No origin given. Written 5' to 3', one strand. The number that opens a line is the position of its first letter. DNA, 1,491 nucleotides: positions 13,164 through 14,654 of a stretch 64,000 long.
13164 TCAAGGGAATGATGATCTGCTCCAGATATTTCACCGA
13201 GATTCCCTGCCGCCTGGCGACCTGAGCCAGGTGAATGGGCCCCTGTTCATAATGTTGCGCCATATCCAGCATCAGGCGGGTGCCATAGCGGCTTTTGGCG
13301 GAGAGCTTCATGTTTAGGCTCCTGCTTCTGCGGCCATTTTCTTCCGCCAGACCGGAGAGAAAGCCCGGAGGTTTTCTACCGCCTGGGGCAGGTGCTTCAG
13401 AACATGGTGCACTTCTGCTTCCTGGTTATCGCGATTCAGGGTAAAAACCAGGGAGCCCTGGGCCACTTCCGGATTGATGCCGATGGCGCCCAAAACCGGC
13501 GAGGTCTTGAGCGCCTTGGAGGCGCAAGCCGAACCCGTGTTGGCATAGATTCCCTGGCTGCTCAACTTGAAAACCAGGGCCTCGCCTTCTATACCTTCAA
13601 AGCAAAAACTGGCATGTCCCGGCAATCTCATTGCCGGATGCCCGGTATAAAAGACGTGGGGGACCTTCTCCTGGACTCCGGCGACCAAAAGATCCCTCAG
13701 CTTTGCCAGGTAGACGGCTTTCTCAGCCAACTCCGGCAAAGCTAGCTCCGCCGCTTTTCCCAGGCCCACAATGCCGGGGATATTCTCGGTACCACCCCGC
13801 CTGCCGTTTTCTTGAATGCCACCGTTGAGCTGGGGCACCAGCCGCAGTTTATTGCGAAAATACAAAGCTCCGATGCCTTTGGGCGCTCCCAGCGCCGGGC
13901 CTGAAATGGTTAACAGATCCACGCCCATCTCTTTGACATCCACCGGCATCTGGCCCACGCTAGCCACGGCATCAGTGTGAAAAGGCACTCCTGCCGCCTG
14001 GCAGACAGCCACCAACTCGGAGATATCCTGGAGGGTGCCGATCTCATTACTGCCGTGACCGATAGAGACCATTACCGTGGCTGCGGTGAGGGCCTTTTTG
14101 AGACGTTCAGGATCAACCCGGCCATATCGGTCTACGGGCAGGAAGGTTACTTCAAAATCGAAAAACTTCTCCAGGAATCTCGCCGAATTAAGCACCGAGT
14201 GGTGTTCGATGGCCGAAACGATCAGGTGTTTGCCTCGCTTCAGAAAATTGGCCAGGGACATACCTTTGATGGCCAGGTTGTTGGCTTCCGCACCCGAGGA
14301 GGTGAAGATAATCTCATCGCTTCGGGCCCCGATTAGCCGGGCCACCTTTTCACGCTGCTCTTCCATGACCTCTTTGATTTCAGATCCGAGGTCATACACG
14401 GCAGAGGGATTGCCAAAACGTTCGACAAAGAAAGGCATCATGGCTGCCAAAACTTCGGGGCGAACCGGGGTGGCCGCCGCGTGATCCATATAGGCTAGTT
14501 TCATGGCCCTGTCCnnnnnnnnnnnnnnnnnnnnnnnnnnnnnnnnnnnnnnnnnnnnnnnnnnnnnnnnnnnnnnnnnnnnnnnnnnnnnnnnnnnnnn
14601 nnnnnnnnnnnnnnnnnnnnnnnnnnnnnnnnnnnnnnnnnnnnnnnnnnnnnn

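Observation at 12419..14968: Self-contained Fe-S/sulfur module bracketed by 58-bp direct repeats derived from the hypE terminus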

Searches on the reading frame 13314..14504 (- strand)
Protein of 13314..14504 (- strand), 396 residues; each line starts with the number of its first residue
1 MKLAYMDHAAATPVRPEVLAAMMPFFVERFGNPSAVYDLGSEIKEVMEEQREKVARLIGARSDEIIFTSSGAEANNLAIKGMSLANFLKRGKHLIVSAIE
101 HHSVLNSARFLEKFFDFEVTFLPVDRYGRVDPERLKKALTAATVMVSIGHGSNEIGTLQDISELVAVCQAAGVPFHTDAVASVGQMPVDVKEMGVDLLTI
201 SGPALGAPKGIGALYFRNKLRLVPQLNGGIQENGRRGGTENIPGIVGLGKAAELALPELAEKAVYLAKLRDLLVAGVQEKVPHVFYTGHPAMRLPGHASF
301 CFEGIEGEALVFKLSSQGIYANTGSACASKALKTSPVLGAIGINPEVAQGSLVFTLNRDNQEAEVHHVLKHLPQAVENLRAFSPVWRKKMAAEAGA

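Call 5: search_protein_families(library=pfam, proteins=[window:13314-14504:-])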
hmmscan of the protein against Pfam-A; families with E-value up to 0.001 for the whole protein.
window:13314-14504:- (396 aa): 4 families
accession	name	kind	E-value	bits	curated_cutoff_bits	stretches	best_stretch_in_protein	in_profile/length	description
PF00266.25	Aminotran_5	-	3.3e-75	253.8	21.5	1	5-365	2-368/371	Aminotransferase class-V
PF01212.27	Beta_elim_lyase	-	1.7e-08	34.6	27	1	51-216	38-211/288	Beta-eliminating lyase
PF01041.23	DegT_DnrJ_EryC1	-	7.3e-06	25.9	19.8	1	52-185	31-152/360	DegT/DnrJ/EryC1/StrS aminotransferase family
PF01053.26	Cys_Met_Meta_PP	-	0.00014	21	27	1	52-198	59-192/381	Cys/Met metabolism PLP-dependent enzyme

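Call 14: find_related_loci(query=window:13314-14504:-, collection=metagenome_contigs, flank=6000)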
Query window:13314-14504:- (396 aa) in metagenome_contigs; peptide patterns used: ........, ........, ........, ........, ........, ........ (x = any residue, [..] = any of these).
600 stretches matched a pattern (row limit reached: there are more); 583 encode a relative of the query (tblastn E <= 1e-3); the best 80 are kept; 80 distinct loci.
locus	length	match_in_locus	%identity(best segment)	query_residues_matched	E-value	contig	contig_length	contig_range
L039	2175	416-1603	90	1-396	0e+0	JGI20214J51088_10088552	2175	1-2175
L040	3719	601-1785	89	1-395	0e+0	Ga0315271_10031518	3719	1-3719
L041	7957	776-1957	88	1-394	0e+0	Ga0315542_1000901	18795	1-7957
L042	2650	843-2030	86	1-396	0e+0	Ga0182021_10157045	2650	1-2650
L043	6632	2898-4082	85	1-395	0e+0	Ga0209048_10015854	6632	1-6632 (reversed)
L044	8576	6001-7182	72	1-395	0e+0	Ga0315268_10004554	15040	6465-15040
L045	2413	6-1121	77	24-396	0e+0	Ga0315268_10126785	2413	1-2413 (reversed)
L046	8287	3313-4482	64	1-392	6e-166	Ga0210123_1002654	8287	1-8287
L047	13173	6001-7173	90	1-391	0e+0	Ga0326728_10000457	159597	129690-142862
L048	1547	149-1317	64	1-392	2e-158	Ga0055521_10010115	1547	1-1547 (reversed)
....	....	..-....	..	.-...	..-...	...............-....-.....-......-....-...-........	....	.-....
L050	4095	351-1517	45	2-393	1e-113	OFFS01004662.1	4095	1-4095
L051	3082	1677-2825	47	2-387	3e-115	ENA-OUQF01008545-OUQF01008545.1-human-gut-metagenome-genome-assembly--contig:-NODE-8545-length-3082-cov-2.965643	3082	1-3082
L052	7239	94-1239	45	2-386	1e-110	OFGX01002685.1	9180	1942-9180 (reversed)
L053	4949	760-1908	47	2-386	6e-110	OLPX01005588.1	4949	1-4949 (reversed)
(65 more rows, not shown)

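Call 29: find_homologous_proteins(query=window:13314-14504:-, max_evalue=1e-100)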
Query window:13314-14504:- (396 aa): 3607 proteins with E <= 1e-100 among 8000 candidates; the best 120 are listed.
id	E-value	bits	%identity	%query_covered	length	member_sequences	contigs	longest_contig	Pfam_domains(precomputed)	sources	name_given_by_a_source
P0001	2.3e-248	841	96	100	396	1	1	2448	PF00266.26,PF01212.28,PF01041.24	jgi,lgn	jgi:cysteine desulfurase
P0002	3.8e-247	837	96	100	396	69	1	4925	PF00266.26,PF01212.28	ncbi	-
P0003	1.8e-246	835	96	100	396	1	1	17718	PF00266.26,PF01212.28,PF01041.24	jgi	jgi:cysteine desulfurase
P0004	2.3e-234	795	91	99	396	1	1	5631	PF00266.26,PF01212.28,PF01041.24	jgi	jgi:cysteine desulfurase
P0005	1.1e-231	786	90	99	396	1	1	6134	PF00266.26,PF01212.28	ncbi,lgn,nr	ncbi:MAG: cysteine desulfurase [Deltaproteobacteria bacterium]|nr:cysteine desulfurase [Deltaproteob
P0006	4.7e-231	784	90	99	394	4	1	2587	PF00266.26,PF01212.28,PF01053.27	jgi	jgi:cysteine desulfurase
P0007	5.6e-231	784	89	100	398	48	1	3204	PF00266.26,PF01212.28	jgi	jgi:cysteine desulfurase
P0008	5.9e-230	781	89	99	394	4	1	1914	PF00266.26,PF01212.28,PF01041.24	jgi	jgi:cysteine desulfurase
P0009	1.3e-229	780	88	100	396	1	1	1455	PF00266.26,PF01212.28,PF01053.27,PF01041.24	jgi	jgi:cysteine desulfurase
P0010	7.4e-228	774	89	99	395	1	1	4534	PF00266.26,PF01212.28,PF01053.27,PF01041.24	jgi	jgi:cysteine desulfurase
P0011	8.5e-228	774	88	100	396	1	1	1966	PF00266.26,PF01212.28,PF01053.27,PF01041.24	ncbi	-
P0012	1.0e-226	770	89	99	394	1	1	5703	PF00266.26,PF01212.28,PF01053.27,PF01041.24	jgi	jgi:cysteine desulfurase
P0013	1.0e-226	770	88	99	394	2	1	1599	PF00266.26,PF01212.28,PF01053.27,PF01041.24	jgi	jgi:cysteine desulfurase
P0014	3.7e-226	768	87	100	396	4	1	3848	PF00266.26,PF01212.28,PF01053.27,PF01041.24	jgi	jgi:cysteine desulfurase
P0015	1.0e-224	764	88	99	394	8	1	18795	PF00266.26,PF01212.28,PF01053.27,PF01041.24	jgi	-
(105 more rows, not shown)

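Call 30: find_encoding_contigs(protein=P0004, flank=6000, max_places=3)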
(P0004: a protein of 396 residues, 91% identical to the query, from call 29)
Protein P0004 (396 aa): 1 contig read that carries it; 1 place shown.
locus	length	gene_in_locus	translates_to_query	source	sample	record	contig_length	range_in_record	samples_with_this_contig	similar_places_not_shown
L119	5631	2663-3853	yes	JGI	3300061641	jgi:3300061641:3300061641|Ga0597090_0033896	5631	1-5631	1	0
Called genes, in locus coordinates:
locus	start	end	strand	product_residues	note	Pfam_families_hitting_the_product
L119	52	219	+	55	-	-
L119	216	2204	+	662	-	PF14691:Fer4_20, PF07992:Pyr_redox_2, PF13738:Pyr_redox_3 (faint), PF00070:Pyr_redox (faint), PF01266:DAO (weak), PF13450:NAD_binding_8 (weak)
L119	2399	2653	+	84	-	PF01206:TusA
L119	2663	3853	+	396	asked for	PF00266:Aminotran_5, PF01041:DegT_DnrJ_EryC1 (faint), PF01212:Beta_elim_lyase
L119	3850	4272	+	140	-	PF02082:Rrf2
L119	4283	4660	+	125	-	PF01592:NifU_N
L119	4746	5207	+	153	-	-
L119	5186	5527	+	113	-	-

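Call 31: find_encoding_contigs(protein=P0005, flank=6000, max_places=3)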
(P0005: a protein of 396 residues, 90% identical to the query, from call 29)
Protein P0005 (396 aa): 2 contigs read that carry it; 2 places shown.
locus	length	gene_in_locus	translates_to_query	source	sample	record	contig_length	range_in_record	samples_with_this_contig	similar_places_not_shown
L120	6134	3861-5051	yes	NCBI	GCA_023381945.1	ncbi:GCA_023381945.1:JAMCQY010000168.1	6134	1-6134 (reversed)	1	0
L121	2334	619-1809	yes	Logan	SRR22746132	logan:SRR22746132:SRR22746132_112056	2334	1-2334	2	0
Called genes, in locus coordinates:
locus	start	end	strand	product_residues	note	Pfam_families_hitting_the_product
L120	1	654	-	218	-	PF04055:Radical_SAM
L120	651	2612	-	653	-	PF04055:Radical_SAM, PF27840:ScmC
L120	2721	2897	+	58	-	-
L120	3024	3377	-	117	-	PF03840:SecG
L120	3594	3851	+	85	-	PF01206:TusA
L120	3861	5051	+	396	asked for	PF00266:Aminotran_5, PF01212:Beta_elim_lyase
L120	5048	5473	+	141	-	PF02082:Rrf2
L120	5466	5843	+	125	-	PF01592:NifU_N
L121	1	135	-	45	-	?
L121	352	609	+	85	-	PF01206:TusA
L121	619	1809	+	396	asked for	PF00266:Aminotran_5, PF01212:Beta_elim_lyase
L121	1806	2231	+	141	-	PF02082:Rrf2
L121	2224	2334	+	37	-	?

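Call 32: find_encoding_contigs(protein=P0003, flank=8000, max_places=3)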
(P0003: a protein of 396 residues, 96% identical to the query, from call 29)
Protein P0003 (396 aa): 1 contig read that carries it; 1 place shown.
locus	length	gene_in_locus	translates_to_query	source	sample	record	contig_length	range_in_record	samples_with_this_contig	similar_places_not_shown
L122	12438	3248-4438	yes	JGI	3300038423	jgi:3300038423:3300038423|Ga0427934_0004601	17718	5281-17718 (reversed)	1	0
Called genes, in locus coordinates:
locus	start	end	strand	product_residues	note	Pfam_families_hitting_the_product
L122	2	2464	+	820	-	?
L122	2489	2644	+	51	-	-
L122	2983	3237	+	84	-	PF01206:TusA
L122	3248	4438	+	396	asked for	PF00266:Aminotran_5, PF01041:DegT_DnrJ_EryC1 (weak), PF01212:Beta_elim_lyase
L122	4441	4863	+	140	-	PF02082:Rrf2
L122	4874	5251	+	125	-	PF01592:NifU_N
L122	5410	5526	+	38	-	-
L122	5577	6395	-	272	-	PF01569:PAP2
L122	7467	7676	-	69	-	-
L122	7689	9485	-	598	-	-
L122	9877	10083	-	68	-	-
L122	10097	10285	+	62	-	-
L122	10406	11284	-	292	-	-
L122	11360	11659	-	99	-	-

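Call 37: find_encoding_contigs(protein=P0002, flank=8000, max_places=6)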
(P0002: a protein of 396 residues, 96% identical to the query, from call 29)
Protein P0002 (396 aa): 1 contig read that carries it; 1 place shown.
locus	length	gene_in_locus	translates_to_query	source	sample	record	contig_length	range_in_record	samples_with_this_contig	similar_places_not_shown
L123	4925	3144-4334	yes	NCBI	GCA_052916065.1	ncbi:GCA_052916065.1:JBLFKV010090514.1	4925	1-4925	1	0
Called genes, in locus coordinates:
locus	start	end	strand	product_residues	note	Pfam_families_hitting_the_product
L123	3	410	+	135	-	?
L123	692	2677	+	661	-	PF14691:Fer4_20, PF00070:Pyr_redox (faint), PF01266:DAO (weak), PF01494:FAD_binding_3 (faint), PF07992:Pyr_redox_2, PF13738:Pyr_redox_3 (faint), PF13450:NAD_binding_8 (weak)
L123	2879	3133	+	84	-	PF01206:TusA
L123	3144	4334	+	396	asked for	PF00266:Aminotran_5, PF01212:Beta_elim_lyase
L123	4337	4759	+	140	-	PF02082:Rrf2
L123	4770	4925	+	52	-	?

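Call 38: find_encoding_contigs(protein=window:13314-14504:-, flank=10000, max_places=6)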
Protein window:13314-14504:- (396 aa): 9 contigs read that carry it; 6 places shown.
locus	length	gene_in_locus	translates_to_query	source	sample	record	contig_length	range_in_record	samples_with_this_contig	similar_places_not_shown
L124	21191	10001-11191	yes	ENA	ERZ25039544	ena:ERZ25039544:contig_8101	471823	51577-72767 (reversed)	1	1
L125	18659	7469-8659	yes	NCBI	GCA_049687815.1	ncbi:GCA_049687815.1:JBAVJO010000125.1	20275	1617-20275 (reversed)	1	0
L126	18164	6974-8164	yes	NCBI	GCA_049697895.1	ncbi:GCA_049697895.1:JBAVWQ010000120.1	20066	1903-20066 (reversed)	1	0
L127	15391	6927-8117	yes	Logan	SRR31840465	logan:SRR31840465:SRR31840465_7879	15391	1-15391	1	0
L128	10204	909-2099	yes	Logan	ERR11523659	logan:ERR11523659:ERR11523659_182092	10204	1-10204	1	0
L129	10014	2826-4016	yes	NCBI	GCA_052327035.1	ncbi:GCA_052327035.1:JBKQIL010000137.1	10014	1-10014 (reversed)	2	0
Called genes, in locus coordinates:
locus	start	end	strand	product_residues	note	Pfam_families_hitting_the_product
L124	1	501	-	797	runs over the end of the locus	PF01590:GAF (weak), PF13185:GAF_2 (weak)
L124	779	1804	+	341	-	PF25881:HH_YBHG, PF25990:Beta-barrel_YknX (weak)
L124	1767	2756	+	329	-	PF00005:ABC_tran, PF13304:AAA_21 (weak)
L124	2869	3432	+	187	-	PF00005:ABC_tran, PF13304:AAA_21 (faint)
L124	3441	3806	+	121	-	PF13732:DrrA1-3_C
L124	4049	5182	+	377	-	PF12679:ABC2_membrane_2, PF12698:ABC2_membrane_3, PF01061:ABC2_membrane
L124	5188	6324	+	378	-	PF12679:ABC2_membrane_2, PF12698:ABC2_membrane_3, PF01061:ABC2_membrane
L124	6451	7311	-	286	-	PF02335:Cytochrom_C552 (faint), PF14522:Cytochrome_C7 (faint), PF14537:Cytochrom_c3_2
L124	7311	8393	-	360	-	PF00033:Cytochrome_B, PF13631:Cytochrom_B_N_2, PF00032:Cytochrom_B_C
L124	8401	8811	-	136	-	PF00355:Rieske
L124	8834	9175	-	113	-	PF13442:Cytochrome_CBB3, PF00034:Cytochrom_C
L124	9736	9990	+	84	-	PF01206:TusA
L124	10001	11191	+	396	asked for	PF00266:Aminotran_5, PF01041:DegT_DnrJ_EryC1 (weak), PF01212:Beta_elim_lyase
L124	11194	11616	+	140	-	PF02082:Rrf2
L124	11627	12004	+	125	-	PF01592:NifU_N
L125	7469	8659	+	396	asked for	PF00266:Aminotran_5, PF01041:DegT_DnrJ_EryC1 (weak), PF01212:Beta_elim_lyase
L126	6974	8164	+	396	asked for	PF00266:Aminotran_5, PF01041:DegT_DnrJ_EryC1 (weak), PF01212:Beta_elim_lyase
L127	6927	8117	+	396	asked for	PF00266:Aminotran_5, PF01041:DegT_DnrJ_EryC1 (weak), PF01212:Beta_elim_lyase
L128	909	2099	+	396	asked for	PF00266:Aminotran_5, PF01041:DegT_DnrJ_EryC1 (weak), PF01212:Beta_elim_lyase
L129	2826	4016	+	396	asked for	PF00266:Aminotran_5, PF01041:DegT_DnrJ_EryC1 (weak), PF01212:Beta_elim_lyase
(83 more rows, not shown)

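Call 40: find_homologous_proteins(query=L123:692-2677:+, max_evalue=1e-150)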
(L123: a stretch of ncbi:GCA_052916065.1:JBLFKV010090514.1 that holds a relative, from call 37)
Query L123:692-2677:+ (661 aa): 74 proteins with E <= 1e-150 among 8000 candidates.
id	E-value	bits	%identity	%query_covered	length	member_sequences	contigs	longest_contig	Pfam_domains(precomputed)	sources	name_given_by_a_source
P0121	0.0e+0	1503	99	100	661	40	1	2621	PF01266.31,PF13450.13,PF14691.12,PF07992.21,PF00070.34,PF13738.13,PF01494.26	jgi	jgi:NADPH-dependent glutamate synthase beta subunit-like oxidoreductase/ferredoxin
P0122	0.0e+0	1456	96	100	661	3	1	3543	PF01266.31,PF13450.13,PF14691.12,PF07992.21,PF00070.34,PF13738.13,PF01262.28,PF01494.26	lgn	-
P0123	0.0e+0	1443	95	100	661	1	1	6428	PF01266.31,PF13450.13,PF14691.12,PF07992.21,PF00070.34,PF13738.13,PF01494.26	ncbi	-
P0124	0.0e+0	1362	90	99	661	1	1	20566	PF01266.31,PF13450.13,PF14691.12,PF07992.21,PF00070.34,PF13738.13,PF01494.26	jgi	jgi:formate dehydrogenase (NADP+) beta subunit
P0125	0.0e+0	1359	90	100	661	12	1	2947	PF01266.31,PF13450.13,PF14691.12,PF07992.21,PF00070.34,PF13738.13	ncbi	-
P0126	0.0e+0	1310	87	99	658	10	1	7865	PF01266.31,PF13450.13,PF14691.12,PF07992.21,PF00070.34,PF13738.13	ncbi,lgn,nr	ncbi:MAG: FAD-dependent oxidoreductase [Deltaproteobacteria bacterium]|nr:FAD-dependent oxidoreducta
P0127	0.0e+0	1302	85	99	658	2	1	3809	PF01266.31,PF13450.13,PF14691.12,PF07992.21,PF00070.34,PF13738.13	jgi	jgi:NADPH-dependent glutamate synthase beta subunit-like oxidoreductase/Fe-S-cluster-containing hydr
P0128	0.0e+0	1288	85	100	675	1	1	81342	PF01266.31,PF01593.31,PF13450.13,PF14691.12,PF07992.21,PF00070.34,PF13738.13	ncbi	-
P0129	0.0e+0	1286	86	98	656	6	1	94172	PF01266.31,PF13450.13,PF14691.12,PF07992.21,PF00070.34,PF13738.13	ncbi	ncbi:MAG: FAD-dependent oxidoreductase [Desulfobaccales bacterium]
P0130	0.0e+0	1285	85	100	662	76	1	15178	PF01266.31,PF13450.13,PF14691.12,PF07992.21,PF00070.34,PF13738.13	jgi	jgi:formate dehydrogenase beta subunit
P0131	0.0e+0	1273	83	100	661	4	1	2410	PF01266.31,PF13450.13,PF14691.12,PF07992.21,PF00070.34,PF13738.13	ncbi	-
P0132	0.0e+0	1273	83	100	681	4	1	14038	PF01266.31,PF13450.13,PF14691.12,PF07992.21,PF13738.13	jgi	jgi:formate dehydrogenase beta subunit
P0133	0.0e+0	1271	83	98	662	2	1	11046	PF01266.31,PF13450.13,PF14691.12,PF07992.21,PF00070.34,PF00037.33,PF13738.13,PF13187.12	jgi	jgi:NADPH-dependent glutamate synthase beta subunit-like oxidoreductase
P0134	0.0e+0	1271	83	99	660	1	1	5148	PF01266.31,PF13450.13,PF14691.12,PF07992.21,PF00070.34,PF13738.13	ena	-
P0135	0.0e+0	1269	84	99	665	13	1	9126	PF01266.31,PF13241.13,PF13450.13,PF14691.12,PF07992.21,PF00070.34,PF13738.13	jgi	jgi:formate dehydrogenase (NADP+) beta subunit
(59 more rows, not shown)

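Call 41: find_encoding_contigs(protein=P0123, flank=6000, max_places=4)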
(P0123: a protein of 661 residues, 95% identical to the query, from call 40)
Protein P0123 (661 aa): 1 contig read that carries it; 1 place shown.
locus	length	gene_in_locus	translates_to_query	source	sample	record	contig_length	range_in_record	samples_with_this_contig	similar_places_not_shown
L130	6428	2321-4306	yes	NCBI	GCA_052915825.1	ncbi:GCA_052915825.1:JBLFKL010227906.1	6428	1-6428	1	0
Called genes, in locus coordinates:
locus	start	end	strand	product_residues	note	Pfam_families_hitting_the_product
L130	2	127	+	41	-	?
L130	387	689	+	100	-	-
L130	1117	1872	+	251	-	PF00211:Guanylate_cyc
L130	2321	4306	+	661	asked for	PF14691:Fer4_20, PF00070:Pyr_redox (faint), PF01266:DAO (weak), PF01494:FAD_binding_3 (faint), PF07992:Pyr_redox_2, PF13738:Pyr_redox_3 (faint), PF13450:NAD_binding_8 (weak)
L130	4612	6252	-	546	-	PF13424:TPR_12, PF13414:TPR_11, PF13432:TPR_16 (weak), PF14559:TPR_19 (weak), PF13424:TPR_12, PF13414:TPR_11, PF13432:TPR_16, PF14559:TPR_19, +10 more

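Call 42: find_encoding_contigs(protein=P0125, flank=6000, max_places=4)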
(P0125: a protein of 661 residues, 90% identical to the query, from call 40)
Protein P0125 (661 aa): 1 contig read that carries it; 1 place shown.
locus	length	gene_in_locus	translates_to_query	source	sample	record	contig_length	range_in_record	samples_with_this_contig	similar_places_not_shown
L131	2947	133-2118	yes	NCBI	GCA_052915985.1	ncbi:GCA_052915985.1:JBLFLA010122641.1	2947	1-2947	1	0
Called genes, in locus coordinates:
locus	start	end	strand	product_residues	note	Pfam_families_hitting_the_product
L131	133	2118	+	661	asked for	PF14691:Fer4_20, PF07992:Pyr_redox_2, PF00070:Pyr_redox (faint), PF01266:DAO (weak), PF13450:NAD_binding_8 (weak), PF13738:Pyr_redox_3 (weak)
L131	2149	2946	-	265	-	?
